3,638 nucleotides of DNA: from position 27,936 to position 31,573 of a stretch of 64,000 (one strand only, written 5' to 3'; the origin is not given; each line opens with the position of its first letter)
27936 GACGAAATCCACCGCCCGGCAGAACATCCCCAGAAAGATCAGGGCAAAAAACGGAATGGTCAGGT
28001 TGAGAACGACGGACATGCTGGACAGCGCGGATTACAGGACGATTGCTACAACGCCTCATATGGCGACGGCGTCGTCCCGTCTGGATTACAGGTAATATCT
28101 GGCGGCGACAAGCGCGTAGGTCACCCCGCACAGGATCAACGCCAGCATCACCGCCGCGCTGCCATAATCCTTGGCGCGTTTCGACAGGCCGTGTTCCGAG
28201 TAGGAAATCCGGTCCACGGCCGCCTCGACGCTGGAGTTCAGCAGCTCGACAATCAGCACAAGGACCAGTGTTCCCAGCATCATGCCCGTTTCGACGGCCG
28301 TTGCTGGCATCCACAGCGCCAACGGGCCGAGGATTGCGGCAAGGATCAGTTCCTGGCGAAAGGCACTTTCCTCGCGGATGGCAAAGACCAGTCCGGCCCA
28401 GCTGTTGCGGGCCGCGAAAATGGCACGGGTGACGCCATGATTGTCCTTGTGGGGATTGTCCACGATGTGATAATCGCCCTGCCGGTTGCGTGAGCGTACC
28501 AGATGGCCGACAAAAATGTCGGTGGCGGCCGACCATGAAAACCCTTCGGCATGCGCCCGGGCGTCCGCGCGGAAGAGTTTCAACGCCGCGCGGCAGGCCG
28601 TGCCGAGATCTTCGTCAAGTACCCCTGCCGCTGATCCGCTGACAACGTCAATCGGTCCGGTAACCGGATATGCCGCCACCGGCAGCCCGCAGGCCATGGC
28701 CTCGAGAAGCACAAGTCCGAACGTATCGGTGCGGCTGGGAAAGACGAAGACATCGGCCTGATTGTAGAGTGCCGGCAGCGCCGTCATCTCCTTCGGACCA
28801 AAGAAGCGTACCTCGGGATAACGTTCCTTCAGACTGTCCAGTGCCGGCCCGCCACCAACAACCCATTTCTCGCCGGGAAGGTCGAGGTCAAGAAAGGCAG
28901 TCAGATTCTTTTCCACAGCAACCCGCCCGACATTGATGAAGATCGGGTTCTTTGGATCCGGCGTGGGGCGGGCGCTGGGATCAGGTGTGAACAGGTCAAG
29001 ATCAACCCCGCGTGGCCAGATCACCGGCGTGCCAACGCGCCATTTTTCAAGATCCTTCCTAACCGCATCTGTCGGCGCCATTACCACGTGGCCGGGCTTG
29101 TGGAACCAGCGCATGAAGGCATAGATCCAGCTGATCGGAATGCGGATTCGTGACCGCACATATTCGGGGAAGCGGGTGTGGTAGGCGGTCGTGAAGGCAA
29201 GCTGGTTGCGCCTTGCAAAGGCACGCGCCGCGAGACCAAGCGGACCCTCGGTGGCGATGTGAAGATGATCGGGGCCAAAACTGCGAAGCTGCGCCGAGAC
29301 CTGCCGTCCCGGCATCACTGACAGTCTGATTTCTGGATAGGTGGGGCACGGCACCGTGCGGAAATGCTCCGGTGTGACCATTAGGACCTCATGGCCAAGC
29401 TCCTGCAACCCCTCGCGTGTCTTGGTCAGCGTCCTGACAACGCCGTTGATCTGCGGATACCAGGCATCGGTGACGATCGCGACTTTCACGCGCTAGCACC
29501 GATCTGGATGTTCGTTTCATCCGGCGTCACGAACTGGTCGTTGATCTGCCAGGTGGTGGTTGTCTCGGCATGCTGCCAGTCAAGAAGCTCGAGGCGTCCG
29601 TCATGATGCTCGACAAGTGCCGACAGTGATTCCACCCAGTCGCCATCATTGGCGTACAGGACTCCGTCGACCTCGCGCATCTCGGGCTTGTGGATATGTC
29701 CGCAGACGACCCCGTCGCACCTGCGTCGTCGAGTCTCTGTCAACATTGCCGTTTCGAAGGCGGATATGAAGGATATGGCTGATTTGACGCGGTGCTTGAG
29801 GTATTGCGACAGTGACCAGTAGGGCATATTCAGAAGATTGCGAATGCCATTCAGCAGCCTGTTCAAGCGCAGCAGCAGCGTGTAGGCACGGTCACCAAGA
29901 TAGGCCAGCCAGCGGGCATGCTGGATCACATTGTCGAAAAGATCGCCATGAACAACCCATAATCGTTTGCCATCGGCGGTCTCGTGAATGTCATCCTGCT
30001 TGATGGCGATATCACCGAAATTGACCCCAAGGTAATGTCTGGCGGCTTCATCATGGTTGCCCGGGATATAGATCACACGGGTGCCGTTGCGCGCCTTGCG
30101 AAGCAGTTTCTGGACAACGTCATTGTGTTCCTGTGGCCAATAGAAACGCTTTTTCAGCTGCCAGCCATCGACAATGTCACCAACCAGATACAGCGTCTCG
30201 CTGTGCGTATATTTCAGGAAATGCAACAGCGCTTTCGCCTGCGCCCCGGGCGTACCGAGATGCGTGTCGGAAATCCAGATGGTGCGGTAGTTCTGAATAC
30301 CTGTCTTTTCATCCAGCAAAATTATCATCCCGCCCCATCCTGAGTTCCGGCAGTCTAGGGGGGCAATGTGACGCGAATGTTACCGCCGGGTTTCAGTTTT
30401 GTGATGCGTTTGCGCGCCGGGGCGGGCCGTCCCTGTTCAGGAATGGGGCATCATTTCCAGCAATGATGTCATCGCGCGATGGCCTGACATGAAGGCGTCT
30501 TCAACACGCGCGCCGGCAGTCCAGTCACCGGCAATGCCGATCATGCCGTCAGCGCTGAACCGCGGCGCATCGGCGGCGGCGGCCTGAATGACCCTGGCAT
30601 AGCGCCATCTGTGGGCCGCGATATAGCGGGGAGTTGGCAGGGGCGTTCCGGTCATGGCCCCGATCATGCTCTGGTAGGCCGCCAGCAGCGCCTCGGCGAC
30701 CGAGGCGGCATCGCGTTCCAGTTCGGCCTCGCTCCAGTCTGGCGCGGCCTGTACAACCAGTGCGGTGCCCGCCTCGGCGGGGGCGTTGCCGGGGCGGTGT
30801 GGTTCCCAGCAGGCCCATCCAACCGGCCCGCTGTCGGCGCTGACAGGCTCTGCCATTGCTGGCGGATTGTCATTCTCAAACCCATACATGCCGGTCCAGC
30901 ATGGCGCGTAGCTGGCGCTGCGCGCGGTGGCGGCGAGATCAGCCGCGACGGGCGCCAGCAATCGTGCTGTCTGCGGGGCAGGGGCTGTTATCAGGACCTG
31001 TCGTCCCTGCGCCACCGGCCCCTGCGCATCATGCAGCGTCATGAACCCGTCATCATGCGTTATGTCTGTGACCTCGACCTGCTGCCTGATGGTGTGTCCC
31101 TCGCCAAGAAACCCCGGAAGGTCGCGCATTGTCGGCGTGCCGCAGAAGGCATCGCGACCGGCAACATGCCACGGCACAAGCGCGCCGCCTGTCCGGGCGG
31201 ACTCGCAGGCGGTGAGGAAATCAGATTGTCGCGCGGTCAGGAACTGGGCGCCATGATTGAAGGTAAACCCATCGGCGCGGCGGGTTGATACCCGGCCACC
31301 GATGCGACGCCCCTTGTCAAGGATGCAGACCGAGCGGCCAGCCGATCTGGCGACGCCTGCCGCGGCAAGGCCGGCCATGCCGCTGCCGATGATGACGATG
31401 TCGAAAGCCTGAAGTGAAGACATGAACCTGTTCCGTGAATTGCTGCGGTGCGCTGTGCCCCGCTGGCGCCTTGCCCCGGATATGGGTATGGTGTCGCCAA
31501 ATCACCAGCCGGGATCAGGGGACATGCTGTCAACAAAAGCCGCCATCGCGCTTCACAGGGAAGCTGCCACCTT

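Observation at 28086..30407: Phosphate-starvation lipid-remodelling operon in which the glycolipid synthase is fused to diacylglycerol kinase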

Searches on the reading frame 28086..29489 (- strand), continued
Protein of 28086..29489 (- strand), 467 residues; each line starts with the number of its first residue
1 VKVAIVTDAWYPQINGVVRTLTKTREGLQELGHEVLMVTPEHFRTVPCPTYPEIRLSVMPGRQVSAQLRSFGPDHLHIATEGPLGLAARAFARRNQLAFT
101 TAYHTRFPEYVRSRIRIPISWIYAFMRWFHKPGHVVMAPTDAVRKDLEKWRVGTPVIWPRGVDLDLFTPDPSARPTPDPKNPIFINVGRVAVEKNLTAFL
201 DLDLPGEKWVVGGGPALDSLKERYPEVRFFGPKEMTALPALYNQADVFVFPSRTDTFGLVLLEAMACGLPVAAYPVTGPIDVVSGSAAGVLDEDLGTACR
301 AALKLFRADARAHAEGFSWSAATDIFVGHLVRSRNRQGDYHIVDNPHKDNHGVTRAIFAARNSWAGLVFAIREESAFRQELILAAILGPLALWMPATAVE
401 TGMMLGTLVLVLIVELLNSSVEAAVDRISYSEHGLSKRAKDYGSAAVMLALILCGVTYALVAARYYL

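Call 68: get_annotated_region(hit=H16, flank=2500)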
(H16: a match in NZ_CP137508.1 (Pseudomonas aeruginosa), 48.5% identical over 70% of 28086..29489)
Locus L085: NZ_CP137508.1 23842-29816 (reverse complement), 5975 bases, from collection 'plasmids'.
description: Pseudomonas aeruginosa strain HPA0698 plasmid pHPA0698-2, complete sequence
organism: Pseudomonas aeruginosa (NCBI taxid 287)
taxonomy: Bacteria; Pseudomonadota; Gammaproteobacteria; Pseudomonadales; Pseudomonadaceae; Pseudomonas; Pseudomonas aeruginosa
host: -; source: Homo sapiens,Bacterial culture sample; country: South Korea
typing (MOB-suite, as given by PLSDB): non-mobilizable
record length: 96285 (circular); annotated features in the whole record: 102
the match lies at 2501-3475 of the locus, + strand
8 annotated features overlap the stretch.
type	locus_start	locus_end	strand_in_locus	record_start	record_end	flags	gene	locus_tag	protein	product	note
CDS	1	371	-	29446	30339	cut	-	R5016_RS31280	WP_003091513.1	DMT family transporter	GO:0055085 - transmembrane transport [Evidence IEA]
CDS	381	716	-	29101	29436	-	-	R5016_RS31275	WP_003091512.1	tRNA-binding protein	-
CDS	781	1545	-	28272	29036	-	-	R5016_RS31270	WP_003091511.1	helix-turn-helix domain-containing protein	GO:0006355 - regulation of DNA-templated transcription [Evidence IEA]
CDS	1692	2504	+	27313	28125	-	-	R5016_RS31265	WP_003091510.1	UDP-2,3-diacylglucosamine diphosphatase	-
CDS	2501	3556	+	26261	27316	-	-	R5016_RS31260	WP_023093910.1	glycosyltransferase family 1 protein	-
CDS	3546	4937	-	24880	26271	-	-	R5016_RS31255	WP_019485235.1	adenylate/guanylate cyclase domain-containing protein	GO:0009190 - cyclic nucleotide biosynthetic process [Evidence IEA]; GO:0035556 - intracellular signal transduction ...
CDS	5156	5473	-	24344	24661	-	-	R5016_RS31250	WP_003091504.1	Mpo1-like protein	-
CDS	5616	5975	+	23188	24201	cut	-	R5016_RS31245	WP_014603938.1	AraC family transcriptional regulator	-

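Call 72: find_encoding_contigs(protein=P0041, flank=4000, max_places=1)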
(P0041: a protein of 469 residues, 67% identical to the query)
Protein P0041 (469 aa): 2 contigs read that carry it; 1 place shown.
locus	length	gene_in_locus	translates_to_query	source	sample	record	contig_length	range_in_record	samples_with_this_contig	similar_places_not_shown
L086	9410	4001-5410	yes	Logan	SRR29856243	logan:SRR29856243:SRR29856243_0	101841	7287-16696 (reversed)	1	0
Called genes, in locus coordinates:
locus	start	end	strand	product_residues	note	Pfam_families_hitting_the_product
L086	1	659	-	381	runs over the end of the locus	PF06155:GBBH-like_N (faint), PF02668:TauD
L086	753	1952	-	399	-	PF07690:MFS_1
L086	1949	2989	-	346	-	PF00044:Gp_dh_N, PF02800:Gp_dh_C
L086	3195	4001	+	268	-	PF00149:Metallophos, PF12850:Metallophos_2 (weak)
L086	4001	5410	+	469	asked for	PF13439:Glyco_transf_4, PF13579:Glyco_trans_4_4, PF00534:Glycos_transf_1, PF13692:Glyco_trans_1_4, PF20706:GT4-conflict (weak), PF01219:DAGK_prokar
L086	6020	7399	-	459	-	PF01565:FAD_binding_4, PF02913:FAD-oxidase_C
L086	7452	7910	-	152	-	PF13380:CoA_binding_2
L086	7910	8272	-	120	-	PF00111:Fer2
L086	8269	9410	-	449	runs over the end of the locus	PF05694:SBP56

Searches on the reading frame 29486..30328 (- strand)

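Call 3: search_protein_families(library=pfam, proteins=[window:29486-30328:-], max_evalue=0.01)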
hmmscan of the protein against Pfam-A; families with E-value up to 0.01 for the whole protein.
window:29486-30328:- (280 aa): 2 families
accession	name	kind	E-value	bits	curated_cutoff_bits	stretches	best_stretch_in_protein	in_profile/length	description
PF12850.12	Metallophos_2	-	3.2e-12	47.2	27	2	17-134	4-95/154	Calcineurin-like phosphoesterase superfamily domain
PF00149.33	Metallophos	-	8.7e-11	43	21.5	1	15-215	2-191/191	Calcineurin-like phosphoesterase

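Call 4: search_protein_families(library=ncbifam, proteins=[window:29486-30328:-], max_evalue=0.01)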
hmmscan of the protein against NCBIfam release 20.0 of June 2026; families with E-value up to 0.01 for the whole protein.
window:29486-30328:- (280 aa): 7 families
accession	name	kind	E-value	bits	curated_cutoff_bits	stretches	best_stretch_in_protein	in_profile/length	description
NF003743.0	PRK05340.1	equivalog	6.7e-10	38.5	134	1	15-221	3-206/242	UDP-2,3-diacylglucosamine diphosphatase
NF003118.0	PRK04036.1-3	equivalog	3.2e-07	29.7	445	1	12-94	224-320/481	DNA-directed DNA polymerase II small subunit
TIGR01854.1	lipid_A_lpxH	equivalog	6.5e-07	28.9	190.35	1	16-240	1-226/231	UDP-2,3-diacylglucosamine diphosphatase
TIGR00040.1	yfcE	subfamily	1.3e-06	28.6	56.25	0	199-230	102-133/158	YfcE family phosphodiesterase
TIGR04123.1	P_estr_lig_assc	hypoth_equivalog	3.9e-05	23.2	150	1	32-100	54-116/207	ligase-associated DNA damage response endonuclease PdeM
NF006988.0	PRK09453.1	equivalog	4.1e-05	23.5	117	0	17-132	4-109/183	phosphodiesterase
TIGR03729.1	acc_ester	subfamily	0.00023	20.7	148.25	1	19-95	5-74/239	putative phosphoesterase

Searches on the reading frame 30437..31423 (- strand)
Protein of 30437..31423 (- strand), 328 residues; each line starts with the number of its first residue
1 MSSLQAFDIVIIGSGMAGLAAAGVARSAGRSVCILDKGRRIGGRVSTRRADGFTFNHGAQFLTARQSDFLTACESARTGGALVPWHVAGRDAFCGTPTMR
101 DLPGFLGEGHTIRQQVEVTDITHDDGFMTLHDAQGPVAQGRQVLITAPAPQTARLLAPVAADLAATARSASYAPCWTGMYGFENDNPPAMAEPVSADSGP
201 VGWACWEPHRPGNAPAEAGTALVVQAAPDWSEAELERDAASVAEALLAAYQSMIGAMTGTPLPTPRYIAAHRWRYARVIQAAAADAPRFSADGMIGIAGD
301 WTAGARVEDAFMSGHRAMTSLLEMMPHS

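Call 3: search_protein_families(library=pfam, proteins=[window:30437-31423:-], max_evalue=0.01)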
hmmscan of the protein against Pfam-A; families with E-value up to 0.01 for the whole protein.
window:30437-31423:- (328 aa): 9 families
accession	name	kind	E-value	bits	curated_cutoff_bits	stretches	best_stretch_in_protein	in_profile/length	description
PF01593.30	Amino_oxidase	-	4.5e-19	69.5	19.8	2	99-317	203-438/443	Flavin containing amine oxidoreductase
PF13450.12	NAD_binding_8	-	1.2e-14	54.8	21.9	1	11-64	1-54/68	NAD(P)-binding Rossmann-like domain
PF00890.30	FAD_binding_2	-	1.3e-07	31.6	20.4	1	8-53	1-44/414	FAD binding domain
PF12831.13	FAD_oxidored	-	1.7e-07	31.3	27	1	8-72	1-67/416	FAD dependent oxidoreductase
PF03486.20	HI0933_like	-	6e-06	26.3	50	1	8-45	2-39/244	HI0933-like protein Rossmann domain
PF01266.30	DAO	-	9.2e-06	25.8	27.9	1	8-53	1-46/353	FAD dependent oxidoreductase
PF07992.20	Pyr_redox_2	-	6.1e-05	23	26.1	1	7-42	1-37/291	Pyridine nucleotide-disulphide oxidoreductase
PF01262.27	AlaDh_PNT_C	-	0.0002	21.3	23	1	6-38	28-60/214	Alanine dehydrogenase/PNT, C-terminal domain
PF01494.25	FAD_binding_3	-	0.0053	16.5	22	1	8-40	3-35/349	FAD binding domain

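Call 4: search_protein_families(library=ncbifam, proteins=[window:30437-31423:-], max_evalue=0.01)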
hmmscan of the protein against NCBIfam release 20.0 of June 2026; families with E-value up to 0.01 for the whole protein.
window:30437-31423:- (328 aa): 71 families (the best 25 are shown)
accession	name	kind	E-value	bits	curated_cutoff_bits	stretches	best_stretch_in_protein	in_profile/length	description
TIGR03467.1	HpnE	equivalog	3.2e-12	46.5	283.05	2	9-49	1-41/430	hydroxysqualene dehydroxylase HpnE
NF008841.0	PRK11883.1-1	equivalog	3.2e-11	42.8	517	2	8-67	5-67/453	protoporphyrinogen oxidase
TIGR00562.1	proto_IX_ox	equivalog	1.4e-10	40.4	97.85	1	8-69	4-67/470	protoporphyrinogen oxidase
TIGR02734.1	crtI_fam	subfamily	1.8e-10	40.1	238.1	1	9-63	1-55/504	phytoene desaturase family protein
NF005560.0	PRK07233.1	equivalog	1.5e-09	37.2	252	1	8-54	2-48/435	hypothetical protein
NF058655.1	CrtID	equivalog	3.1e-09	36.2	640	1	9-60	1-52/478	bifunctional phytoene desaturase/3,4-desaturase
NF005547.0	PRK07208.1-3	equivalog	4.2e-08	32.4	380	1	8-71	6-69/465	hypothetical protein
NF053717.1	VnlPnlRedVprA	equivalog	8e-08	31.5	600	1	3-44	3-44/481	vinyl phenol reductase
NF008845.0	PRK11883.1-5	equivalog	1.1e-07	30.6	560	1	8-67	6-71/468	protoporphyrinogen oxidase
TIGR01813.1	flavo_cyto_c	subfamily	2e-07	30.1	285.45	1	8-44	1-38/444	flavocytochrome c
NF006130.0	PRK08274.1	equivalog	5.6e-07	28.7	369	1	5-40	4-39/467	FAD-dependent tricarballylate dehydrogenase TcuA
NF045637.1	carotdesatCrtDProt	equivalog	8.6e-07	27.8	580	1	9-66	1-58/485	1-hydroxycarotenoid 3,4-desaturase CrtD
TIGR01372.1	soxA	subfamily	1.5e-06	26.3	1164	1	7-49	169-211/996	sarcosine oxidase subunit alpha family protein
NF004789.0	PRK06134.1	subfamily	1.8e-06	26.8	747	1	6-45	12-51/581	FAD-dependent oxidoreductase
NF009477.0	PRK12843.1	equivalog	3.2e-06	25.9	758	1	5-47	15-57/578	FAD-dependent oxidoreductase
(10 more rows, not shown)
